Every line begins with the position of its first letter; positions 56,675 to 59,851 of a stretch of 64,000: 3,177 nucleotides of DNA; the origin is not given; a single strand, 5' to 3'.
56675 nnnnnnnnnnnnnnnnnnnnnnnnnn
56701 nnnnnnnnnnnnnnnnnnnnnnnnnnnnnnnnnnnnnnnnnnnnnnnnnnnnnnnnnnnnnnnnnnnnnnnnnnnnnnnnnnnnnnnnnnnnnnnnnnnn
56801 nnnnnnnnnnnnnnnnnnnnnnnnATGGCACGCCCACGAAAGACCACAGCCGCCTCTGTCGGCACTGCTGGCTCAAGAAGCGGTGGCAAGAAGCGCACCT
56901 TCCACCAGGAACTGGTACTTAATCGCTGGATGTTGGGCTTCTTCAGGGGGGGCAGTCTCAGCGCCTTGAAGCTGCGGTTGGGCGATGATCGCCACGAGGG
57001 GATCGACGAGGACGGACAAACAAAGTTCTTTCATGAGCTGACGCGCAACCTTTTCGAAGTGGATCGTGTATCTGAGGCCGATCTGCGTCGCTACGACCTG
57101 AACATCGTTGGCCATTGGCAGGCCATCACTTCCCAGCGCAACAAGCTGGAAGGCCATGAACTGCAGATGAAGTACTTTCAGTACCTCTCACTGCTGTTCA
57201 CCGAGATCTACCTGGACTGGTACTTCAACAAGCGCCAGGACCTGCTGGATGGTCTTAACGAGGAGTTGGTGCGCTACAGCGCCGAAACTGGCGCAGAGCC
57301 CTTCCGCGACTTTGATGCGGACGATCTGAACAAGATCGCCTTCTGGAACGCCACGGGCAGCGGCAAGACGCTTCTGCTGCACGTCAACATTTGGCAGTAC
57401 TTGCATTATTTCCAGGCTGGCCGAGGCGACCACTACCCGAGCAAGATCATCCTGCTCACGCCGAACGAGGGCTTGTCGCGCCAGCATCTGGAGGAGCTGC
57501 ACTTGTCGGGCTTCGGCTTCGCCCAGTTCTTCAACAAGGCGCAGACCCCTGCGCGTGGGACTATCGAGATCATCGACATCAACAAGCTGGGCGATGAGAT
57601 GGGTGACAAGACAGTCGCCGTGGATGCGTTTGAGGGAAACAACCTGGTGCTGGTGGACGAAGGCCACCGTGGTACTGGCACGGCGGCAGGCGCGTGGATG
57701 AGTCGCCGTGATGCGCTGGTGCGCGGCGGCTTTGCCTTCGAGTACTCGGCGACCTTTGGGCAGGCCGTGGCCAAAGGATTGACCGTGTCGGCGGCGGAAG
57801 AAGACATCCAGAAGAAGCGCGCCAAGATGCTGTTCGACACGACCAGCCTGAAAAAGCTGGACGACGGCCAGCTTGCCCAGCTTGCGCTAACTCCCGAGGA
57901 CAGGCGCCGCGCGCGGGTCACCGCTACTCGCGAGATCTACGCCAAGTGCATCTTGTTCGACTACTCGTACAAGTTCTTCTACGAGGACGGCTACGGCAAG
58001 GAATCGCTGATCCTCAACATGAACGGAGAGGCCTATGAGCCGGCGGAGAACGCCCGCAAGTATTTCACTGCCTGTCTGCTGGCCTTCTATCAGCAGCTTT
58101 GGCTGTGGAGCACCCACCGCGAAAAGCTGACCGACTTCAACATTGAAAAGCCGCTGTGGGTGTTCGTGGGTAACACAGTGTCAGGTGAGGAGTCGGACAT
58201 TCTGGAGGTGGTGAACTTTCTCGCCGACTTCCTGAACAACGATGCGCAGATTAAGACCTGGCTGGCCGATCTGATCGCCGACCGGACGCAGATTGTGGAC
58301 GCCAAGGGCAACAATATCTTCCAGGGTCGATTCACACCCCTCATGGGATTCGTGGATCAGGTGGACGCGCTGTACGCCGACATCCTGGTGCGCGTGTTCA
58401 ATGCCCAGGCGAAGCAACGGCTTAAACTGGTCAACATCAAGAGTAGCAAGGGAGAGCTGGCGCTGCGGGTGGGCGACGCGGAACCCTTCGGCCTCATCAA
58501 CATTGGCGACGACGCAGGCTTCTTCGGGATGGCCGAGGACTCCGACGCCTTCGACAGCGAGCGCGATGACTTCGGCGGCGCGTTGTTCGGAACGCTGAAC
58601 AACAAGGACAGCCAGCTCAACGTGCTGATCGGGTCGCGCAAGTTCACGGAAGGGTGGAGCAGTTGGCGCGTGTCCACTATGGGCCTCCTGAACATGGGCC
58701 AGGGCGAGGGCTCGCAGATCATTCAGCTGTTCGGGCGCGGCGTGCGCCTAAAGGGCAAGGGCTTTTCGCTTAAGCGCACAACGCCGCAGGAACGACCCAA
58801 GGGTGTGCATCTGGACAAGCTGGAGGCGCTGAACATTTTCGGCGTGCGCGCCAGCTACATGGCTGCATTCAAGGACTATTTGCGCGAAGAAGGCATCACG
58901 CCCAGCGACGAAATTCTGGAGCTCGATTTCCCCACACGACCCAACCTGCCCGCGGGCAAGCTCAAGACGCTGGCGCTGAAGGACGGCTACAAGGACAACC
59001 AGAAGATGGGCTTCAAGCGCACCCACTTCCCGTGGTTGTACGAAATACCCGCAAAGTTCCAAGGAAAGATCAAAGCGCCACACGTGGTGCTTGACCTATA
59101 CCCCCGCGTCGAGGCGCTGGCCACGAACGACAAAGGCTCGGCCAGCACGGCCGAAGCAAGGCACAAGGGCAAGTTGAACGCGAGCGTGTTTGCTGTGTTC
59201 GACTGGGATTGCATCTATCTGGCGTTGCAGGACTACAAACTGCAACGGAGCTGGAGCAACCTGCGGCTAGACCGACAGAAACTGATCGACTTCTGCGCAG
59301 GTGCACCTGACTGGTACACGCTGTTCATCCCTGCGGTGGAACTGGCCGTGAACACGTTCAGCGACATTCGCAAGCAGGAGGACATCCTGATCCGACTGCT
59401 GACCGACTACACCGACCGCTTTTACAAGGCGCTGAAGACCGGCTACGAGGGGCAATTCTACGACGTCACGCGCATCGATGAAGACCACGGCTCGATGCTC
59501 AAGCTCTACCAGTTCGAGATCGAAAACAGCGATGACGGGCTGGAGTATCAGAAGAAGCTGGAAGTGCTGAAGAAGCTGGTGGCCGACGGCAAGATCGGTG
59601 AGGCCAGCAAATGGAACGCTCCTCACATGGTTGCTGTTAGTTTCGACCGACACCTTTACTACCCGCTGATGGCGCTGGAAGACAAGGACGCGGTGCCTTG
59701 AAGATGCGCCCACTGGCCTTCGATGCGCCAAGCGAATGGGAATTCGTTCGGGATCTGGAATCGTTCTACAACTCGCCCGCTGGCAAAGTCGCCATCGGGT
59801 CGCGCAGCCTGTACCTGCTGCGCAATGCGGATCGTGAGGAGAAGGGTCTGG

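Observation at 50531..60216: Five-gene HTH / SNF2 / Mod / Res-helicase / PD-(D/E)xK cassette: a Type III-like R-M core with extra helicase and split nuclease that I cannot place in a named defence system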

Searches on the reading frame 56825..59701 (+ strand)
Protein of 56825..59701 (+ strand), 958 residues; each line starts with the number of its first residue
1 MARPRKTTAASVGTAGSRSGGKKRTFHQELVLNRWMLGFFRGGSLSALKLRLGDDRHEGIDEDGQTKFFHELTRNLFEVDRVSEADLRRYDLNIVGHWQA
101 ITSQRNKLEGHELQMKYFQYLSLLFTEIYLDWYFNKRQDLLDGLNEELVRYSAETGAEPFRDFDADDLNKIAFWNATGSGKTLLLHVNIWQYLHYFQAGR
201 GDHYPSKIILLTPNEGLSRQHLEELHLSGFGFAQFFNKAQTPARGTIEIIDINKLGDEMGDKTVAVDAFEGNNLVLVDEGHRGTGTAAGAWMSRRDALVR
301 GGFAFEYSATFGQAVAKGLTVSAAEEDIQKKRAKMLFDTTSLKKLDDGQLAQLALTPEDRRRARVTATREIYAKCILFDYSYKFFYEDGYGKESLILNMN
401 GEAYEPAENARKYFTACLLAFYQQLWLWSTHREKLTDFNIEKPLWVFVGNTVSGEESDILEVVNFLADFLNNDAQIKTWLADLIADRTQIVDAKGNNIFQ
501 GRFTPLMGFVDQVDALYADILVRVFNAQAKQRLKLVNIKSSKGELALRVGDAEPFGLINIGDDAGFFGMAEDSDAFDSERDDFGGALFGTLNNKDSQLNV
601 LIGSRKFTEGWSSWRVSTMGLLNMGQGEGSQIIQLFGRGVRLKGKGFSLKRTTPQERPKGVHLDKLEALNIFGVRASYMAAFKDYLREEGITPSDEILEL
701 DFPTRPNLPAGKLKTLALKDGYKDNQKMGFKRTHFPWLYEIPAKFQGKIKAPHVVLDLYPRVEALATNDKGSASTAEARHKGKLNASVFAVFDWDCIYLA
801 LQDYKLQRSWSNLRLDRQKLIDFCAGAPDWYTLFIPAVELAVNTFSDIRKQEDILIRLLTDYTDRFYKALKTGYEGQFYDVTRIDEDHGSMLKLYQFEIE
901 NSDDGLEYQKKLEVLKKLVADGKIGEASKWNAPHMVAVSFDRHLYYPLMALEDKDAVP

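Call 4: search_protein_families(library=pfam, proteins=[window:56825-59701:+], max_evalue=0.01)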
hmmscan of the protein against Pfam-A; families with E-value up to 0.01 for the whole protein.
window:56825-59701:+ (958 aa): 2 families
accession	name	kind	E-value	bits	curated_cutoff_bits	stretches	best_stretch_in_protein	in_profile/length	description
PF04851.21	ResIII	-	7e-07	29.7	22.5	1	166-285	21-139/164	Type III restriction enzyme, res subunit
PF00270.35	DEAD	-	0.001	19.3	26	1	176-231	22-71/167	DEAD/DEAH box helicase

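Call 5: search_protein_families(library=padloc, proteins=[window:56825-59701:+], max_evalue=0.01)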
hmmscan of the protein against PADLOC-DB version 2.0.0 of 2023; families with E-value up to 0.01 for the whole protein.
window:56825-59701:+ (958 aa): 1 family
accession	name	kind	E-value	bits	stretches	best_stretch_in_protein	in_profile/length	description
PDLC03654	REase_III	-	0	1453.8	1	7-956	6-964/1154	Type III restriction enzyme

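Call 6: search_protein_families(library=ncbifam, proteins=[window:56825-59701:+], max_evalue=0.01)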
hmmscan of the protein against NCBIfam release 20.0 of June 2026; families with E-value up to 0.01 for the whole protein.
window:56825-59701:+ (958 aa): 0 families

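Call 9: find_homologous_proteins(query=window:56825-59701:+, max_evalue=1e-20)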
Query window:56825-59701:+ (958 aa): 7996 proteins with E <= 1e-20 among 8000 candidates; the best 120 are listed.
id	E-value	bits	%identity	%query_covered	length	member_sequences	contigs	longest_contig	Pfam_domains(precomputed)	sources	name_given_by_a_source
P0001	0.0e+0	2037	92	100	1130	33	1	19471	-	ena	-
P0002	0.0e+0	2033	91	100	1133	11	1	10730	PF04851.22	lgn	-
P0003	0.0e+0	2023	91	100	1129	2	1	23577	PF04851.22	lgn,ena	-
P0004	0.0e+0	2021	91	100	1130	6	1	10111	PF04851.22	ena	-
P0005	0.0e+0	2012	91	100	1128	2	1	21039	PF04851.22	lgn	-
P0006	0.0e+0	2007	91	100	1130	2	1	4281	PF04851.22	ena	-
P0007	0.0e+0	1993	90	100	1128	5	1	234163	PF04851.22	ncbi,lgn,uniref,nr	ncbi:DEAD/DEAH box helicase family protein [Paraburkholderia sp. J41]|uniref:DEAD/DEAH box helicase 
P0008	0.0e+0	1989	91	99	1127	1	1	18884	PF04851.22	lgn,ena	-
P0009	0.0e+0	1984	89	100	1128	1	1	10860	PF04851.22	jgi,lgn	jgi:hypothetical protein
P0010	0.0e+0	1983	91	98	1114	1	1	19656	PF04851.22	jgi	jgi:hypothetical protein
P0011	0.0e+0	1974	89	100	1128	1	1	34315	PF04851.22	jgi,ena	-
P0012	0.0e+0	1973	88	100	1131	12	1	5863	PF04851.22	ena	-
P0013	0.0e+0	1970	89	100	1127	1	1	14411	PF04851.22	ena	-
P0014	0.0e+0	1947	89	99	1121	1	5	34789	PF04851.22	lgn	-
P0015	0.0e+0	1945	88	100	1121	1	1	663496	PF04851.22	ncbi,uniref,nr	ncbi:DEAD/DEAH box helicase family protein [Caballeronia sp. ATUFL_F1_KS4A]|uniref:DEAD/DEAH box hel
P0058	0.0e+0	1860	86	98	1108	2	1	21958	-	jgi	-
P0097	0.0e+0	1817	83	98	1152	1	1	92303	PF04851.22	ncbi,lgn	-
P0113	0.0e+0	1804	82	100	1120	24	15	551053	PF04851.22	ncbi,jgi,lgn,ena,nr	ncbi:TPA: DEAD/DEAH box helicase family protein [Klebsiella pneumoniae]|nr:DEAD/DEAH box helicase fa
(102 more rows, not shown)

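Call 10: find_encoding_contigs(protein=P0007, flank=10000, max_places=3)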
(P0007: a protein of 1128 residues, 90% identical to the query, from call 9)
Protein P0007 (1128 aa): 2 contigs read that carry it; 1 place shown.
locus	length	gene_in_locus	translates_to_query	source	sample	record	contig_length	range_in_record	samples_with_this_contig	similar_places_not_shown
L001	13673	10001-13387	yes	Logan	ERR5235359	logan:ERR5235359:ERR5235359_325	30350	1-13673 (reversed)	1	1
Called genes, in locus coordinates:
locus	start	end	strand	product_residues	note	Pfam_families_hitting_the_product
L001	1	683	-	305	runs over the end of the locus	PF18897:Gp3-like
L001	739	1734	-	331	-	PF09588:YqaJ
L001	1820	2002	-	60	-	-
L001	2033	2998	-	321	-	PF06067:DUF932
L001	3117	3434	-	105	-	-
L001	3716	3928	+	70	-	PF12728:HTH_17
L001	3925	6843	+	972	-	PF13872:AAA_34 (weak), PF00176:SNF2-rel_dom, PF00270:DEAD, PF04851:ResIII, PF00271:Helicase_C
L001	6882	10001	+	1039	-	PF01555:N6_N4_Mtase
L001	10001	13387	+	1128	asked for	PF04851:ResIII (weak)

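Call 11: find_encoding_contigs(protein=P0113, flank=10000, max_places=4)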
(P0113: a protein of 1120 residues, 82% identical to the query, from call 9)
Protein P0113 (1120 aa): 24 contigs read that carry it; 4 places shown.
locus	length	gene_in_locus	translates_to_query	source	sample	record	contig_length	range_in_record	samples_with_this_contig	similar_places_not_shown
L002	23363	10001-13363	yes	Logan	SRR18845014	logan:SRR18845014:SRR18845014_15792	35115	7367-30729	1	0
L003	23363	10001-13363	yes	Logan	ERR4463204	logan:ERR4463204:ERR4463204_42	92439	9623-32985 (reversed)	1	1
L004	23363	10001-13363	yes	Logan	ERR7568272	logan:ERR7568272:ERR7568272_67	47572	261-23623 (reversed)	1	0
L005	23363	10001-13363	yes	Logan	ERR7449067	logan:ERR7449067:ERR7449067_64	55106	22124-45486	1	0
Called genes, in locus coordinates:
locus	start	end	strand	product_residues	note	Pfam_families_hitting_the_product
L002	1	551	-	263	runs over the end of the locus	-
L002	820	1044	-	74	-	-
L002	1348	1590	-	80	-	PF17273:DUF5338 (weak)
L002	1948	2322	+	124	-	PF21983:NikA-like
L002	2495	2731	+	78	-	PF21716:dnstrm_HI1420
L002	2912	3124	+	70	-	-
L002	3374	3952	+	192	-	PF00239:Resolvase, PF02796:HTH_7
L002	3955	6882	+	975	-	PF13872:AAA_34 (weak), PF00176:SNF2-rel_dom, PF00270:DEAD, PF04851:ResIII, PF00271:Helicase_C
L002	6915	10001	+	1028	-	PF01555:N6_N4_Mtase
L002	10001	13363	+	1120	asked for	PF04851:ResIII (weak)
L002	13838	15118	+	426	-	PF03235:GmrSD_N, PF25202:DUF7834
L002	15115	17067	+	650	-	PF03235:GmrSD_N, PF07510:GmrSD_C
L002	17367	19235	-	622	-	PF00884:Sulfatase, PF16347:SGSH_C (faint)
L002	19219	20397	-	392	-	PF04055:Radical_SAM, PF13186:SPASM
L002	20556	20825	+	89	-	-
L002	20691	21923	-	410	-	PF07690:MFS_1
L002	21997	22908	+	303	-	PF00126:HTH_1, PF03466:LysR_substrate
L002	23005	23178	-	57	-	PF11119:DUF2633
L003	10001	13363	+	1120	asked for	PF04851:ResIII (weak)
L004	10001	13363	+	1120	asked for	PF04851:ResIII (weak)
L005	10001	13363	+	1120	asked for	PF04851:ResIII (weak)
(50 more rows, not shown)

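Call 15: search_protein_families(library=ncbifam, proteins=[L001:3716-3928:+, L001:3925-6843:+, L001:6882-10001:+, L001:10001-13387:+, L002:3955-6882:+], max_evalue=0.00001)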
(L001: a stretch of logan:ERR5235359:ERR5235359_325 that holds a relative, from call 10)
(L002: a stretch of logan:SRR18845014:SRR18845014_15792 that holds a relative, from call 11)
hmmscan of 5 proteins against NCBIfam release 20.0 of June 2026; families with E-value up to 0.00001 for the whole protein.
L001:3716-3928:+ (70 aa): 3 families
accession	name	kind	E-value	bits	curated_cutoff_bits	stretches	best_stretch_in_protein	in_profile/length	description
NF047737.1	antiphage_MADS1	equivalog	1.1e-23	83.2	80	1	11-58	2-49/49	methylation-associated defense system helix-turn-helix domain-containing protein MAD1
TIGR01764.1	excise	domain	5.8e-18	65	28.8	1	13-59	2-48/49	excisionase family DNA-binding protein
NF033787.1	HTH_BldC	subfamily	2.6e-06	27.2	77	1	11-55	1-46/49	BldC family transcriptional regulator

L001:3925-6843:+ (972 aa): 18 families
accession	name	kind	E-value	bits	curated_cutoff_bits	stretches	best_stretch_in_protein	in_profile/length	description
NF038318.1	DISARM_DrmD_b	equivalog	2.6e-191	637.9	950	1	29-684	22-655/868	DISARM system SNF2-like helicase DrmD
NF038317.1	DISARM_DrmD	equivalog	8.2e-84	282.6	610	1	24-945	95-995/1021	DISARM system SNF2-like helicase DrmD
NF041062.1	DpdE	equivalog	1.1e-59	202.4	500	1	28-712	145-790/1048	protein DpdE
NF042964.1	phospholipD_antiphage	equivalog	4.3e-43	147.8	1100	2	342-634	613-866/895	phospholipase D-like domain-containing anti-phage protein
NF003426.0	PRK04914.1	equivalog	3.2e-40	138.2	576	2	18-230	135-347/959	RNA polymerase-associated protein RapA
NF058637.1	helic_SCO1167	equivalog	2.2e-30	105.4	1200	2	56-245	490-670/932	SCO1167/SCO6262 family helicase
NF053675.1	pilus_reg_Snf2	equivalog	6e-25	87.5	1100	2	56-227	605-764/1029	pilus expression-regulating Snf2 family helicase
NF041790.1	anti-phage_ZorD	equivalog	6.8e-24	83.9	1500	2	33-233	578-797/1035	type I Zorya anti-phage system protein ZorD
NF053631.1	RNA_helic_CshA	equivalog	1.2e-08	34.3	646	1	494-588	269-358/434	degradosome RNA helicase CshA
NF053711.1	RNA_heli_RhlE1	exception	8.2e-08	31.4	750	1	433-566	218-345/434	RNA helicase RhlE1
NF003419.0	PRK04837.1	equivalog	1.8e-07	30.3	588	0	488-562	282-353/424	ATP-dependent RNA helicase RhlB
NF008744.0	PRK11776.1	equivalog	3.6e-07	29.1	524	1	496-577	277-352/460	ATP-dependent RNA helicase DbpA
NF008394.0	PRK11192.1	equivalog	5.7e-07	28.7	507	1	495-562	280-344/441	ATP-dependent RNA helicase SrmB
NF053636.1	DDHlcsCsdAPsy1082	equivalog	1.1e-06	27.5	890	1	500-572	281-350/512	DEAD/DEAH box helicase CsdA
NF003390.0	PRK04537.1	equivalog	1.4e-06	27.7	732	1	496-566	292-358/572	ATP-dependent RNA helicase RhlB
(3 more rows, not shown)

L001:6882-10001:+ (1039 aa): 1 family
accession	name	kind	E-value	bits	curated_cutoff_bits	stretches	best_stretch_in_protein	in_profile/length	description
NF008572.0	PRK11524.1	equivalog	2.9e-06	26.6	292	0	753-793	198-238/294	adenine-specific DNA-methyltransferase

L001:10001-13387:+ (1128 aa): 0 families

L002:3955-6882:+ (975 aa): 18 families
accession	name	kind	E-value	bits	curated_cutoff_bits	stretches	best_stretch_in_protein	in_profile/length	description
NF038318.1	DISARM_DrmD_b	equivalog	1.2e-188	629.2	950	1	29-691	22-655/868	DISARM system SNF2-like helicase DrmD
NF038317.1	DISARM_DrmD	equivalog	2.1e-83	281.3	610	1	24-962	95-1005/1021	DISARM system SNF2-like helicase DrmD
NF041062.1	DpdE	equivalog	8e-59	199.5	500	1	28-726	145-797/1048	protein DpdE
NF042964.1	phospholipD_antiphage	equivalog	2.7e-46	158.4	1100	2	380-641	627-866/895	phospholipase D-like domain-containing anti-phage protein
NF003426.0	PRK04914.1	equivalog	1.8e-41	142.3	576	2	15-233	132-350/959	RNA polymerase-associated protein RapA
NF058637.1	helic_SCO1167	equivalog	5.2e-30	104.2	1200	2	56-246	490-671/932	SCO1167/SCO6262 family helicase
NF053675.1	pilus_reg_Snf2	equivalog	9.4e-26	90.2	1100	2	56-227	605-764/1029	pilus expression-regulating Snf2 family helicase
NF041790.1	anti-phage_ZorD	equivalog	2.6e-23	82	1500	2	34-295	579-868/1035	type I Zorya anti-phage system protein ZorD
NF003419.0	PRK04837.1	equivalog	5.6e-08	31.9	588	1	482-569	269-353/424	ATP-dependent RNA helicase RhlB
NF053631.1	RNA_helic_CshA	equivalog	5.9e-08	32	646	1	501-595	269-358/434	degradosome RNA helicase CshA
NF053711.1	RNA_heli_RhlE1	exception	7e-08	31.6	750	1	442-573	220-345/434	RNA helicase RhlE1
NF008744.0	PRK11776.1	equivalog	1.4e-07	30.5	524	1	479-584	252-352/460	ATP-dependent RNA helicase DbpA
NF002340.1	PRK01297.1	equivalog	1.8e-07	30.3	564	1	457-578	240-353/372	ATP-dependent RNA helicase RhlB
NF053636.1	DDHlcsCsdAPsy1082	equivalog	5.3e-07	28.5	890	1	503-579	278-350/512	DEAD/DEAH box helicase CsdA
NF003390.0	PRK04537.1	equivalog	8.3e-07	28.4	732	1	488-573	275-358/572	ATP-dependent RNA helicase RhlB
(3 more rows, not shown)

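Call 20: find_related_loci(query=window:56825-59701:+, collection=genome_contigs, flank=10000)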
Query window:56825-59701:+ (958 aa) in genome_contigs; peptide patterns used: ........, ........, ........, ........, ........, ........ (x = any residue, [..] = any of these).
224 stretches matched a pattern; 191 encode a relative of the query (tblastn E <= 1e-3); the best 80 are kept; 80 distinct loci.
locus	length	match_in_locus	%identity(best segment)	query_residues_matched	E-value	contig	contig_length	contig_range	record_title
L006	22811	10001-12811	89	22-958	0e+0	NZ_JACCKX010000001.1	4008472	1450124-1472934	Ottowia beijingensis strain GCS-AN-3 tig00000001, whole genome shotgun sequence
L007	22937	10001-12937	86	1-958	0e+0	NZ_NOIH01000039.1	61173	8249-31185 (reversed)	Thauera propionica strain KNDSS-Mac4 contig_39, whole genome shotgun sequence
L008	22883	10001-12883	87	1-958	0e+0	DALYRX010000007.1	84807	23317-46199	MAG TPA_asm: Stenotrophomonas sp. isolate CTOTU47363 NODE_29_length_84807_cov_11.254944, whole genome shotgun sequence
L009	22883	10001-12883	87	1-958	0e+0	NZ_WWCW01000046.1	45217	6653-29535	Duganella vulcania strain FT82W NODE_46_length_45217_cov_27.651741_46, whole genome shotgun sequence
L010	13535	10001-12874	87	1-958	0e+0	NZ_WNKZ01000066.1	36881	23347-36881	Pseudoduganella buxea strain KCTC 52429 NODE_66_length_36881_cov_39.376721_66, whole genome shotgun sequence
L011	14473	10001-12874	88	1-958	0e+0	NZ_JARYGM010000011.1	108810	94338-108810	MAG: Pigmentiphaga sp. isolate MAG5_BQ9 NODE_11_length_108810_cov_37.758004, whole genome shotgun sequence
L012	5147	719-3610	87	1-958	0e+0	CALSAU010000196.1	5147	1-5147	MAG: Polaromonas sp. YR568 isolate JJ-MO2A5-297-4-m1-bin360 genome assembly, contig: JJ-MO2A5-297-C1078, whole genome sh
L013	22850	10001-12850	86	1-958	0e+0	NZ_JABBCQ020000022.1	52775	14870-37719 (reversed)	Comamonas suwonensis strain EJ-4 scaffold22_size52775, whole genome shotgun sequence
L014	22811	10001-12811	88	22-958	0e+0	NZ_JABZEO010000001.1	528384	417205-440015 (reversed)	Allochromatium humboldtianum strain DSM 21881 assembly_contig_1, whole genome shotgun sequence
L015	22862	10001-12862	86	1-958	0e+0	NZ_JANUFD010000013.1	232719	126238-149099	Pseudomonas sp. JUb42 Ga0480632_13, whole genome shotgun sequence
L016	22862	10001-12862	86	1-958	0e+0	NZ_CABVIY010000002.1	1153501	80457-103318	Pseudomonas fluorescens isolate PS918, whole genome shotgun sequence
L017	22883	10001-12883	85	3-958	0e+0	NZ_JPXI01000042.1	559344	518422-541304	Massilia sp. BSC265 scf7180000011488, whole genome shotgun sequence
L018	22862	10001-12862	85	1-958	0e+0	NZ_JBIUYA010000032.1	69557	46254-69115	Pseudomonas sp. NPDC087336 NPDC087336_125_D11.ctg-0032, whole genome shotgun sequence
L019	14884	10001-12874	85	1-958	0e+0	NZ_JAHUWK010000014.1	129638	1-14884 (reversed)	Duganella sp. sic0402 NODE_14_length_129638_cov_23.294701, whole genome shotgun sequence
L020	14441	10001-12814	86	21-958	0e+0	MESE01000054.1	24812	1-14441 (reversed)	MAG: Burkholderiales bacterium RIFCSPLOWO2_02_FULL_57_36 rifcsplowo2_02_scaffold_2130, whole genome shotgun sequence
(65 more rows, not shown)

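Call 24: find_encoding_contigs(protein=P0001, flank=10000, max_places=3)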
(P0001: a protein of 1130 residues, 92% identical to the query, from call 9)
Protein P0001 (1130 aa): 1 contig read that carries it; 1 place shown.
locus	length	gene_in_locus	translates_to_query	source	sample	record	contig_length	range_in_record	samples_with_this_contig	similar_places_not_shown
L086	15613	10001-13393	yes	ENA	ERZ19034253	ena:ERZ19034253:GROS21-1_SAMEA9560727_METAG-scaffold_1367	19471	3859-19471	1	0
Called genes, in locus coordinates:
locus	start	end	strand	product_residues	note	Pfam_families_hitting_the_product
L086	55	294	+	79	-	PF13683:rve_3, PF13333:rve_2 (weak)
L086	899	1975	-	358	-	PF07751:Abi_2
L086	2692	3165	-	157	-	-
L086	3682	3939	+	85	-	PF12728:HTH_17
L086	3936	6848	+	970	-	PF13872:AAA_34 (weak), PF00176:SNF2-rel_dom, PF00270:DEAD, PF04851:ResIII, PF00271:Helicase_C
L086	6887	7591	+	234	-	-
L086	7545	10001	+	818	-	-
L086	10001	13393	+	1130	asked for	-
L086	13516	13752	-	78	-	-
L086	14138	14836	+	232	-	-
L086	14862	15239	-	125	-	PF11351:GTA_holin_3TM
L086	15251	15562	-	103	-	-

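Call 25: find_encoding_contigs(protein=P0003, flank=10000, max_places=3)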
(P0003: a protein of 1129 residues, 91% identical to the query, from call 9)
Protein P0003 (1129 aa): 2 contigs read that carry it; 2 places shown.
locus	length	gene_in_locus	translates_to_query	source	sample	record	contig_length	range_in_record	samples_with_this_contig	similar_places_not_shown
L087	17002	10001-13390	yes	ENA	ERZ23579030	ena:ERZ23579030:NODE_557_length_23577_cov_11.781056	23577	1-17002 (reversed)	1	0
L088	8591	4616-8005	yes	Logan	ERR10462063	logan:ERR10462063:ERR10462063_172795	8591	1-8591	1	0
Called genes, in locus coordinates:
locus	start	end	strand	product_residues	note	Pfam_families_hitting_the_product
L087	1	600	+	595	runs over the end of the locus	-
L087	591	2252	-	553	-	PF00145:DNA_methylase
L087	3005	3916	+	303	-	PF26109:WHD_BrxR, PF13280:WYL, PF26107:BrxR_CTD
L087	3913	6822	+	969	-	PF13872:AAA_34 (weak), PF00176:SNF2-rel_dom, PF00270:DEAD, PF04851:ResIII, PF00271:Helicase_C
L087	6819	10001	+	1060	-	PF01555:N6_N4_Mtase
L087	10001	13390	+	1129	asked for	PF04851:ResIII (weak)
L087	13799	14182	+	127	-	-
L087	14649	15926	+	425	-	-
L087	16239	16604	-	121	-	PF13560:HTH_31 (weak), PF01381:HTH_3 (weak)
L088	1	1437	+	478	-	?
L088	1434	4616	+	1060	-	PF01555:N6_N4_Mtase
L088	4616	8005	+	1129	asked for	PF04851:ResIII (weak)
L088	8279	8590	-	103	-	?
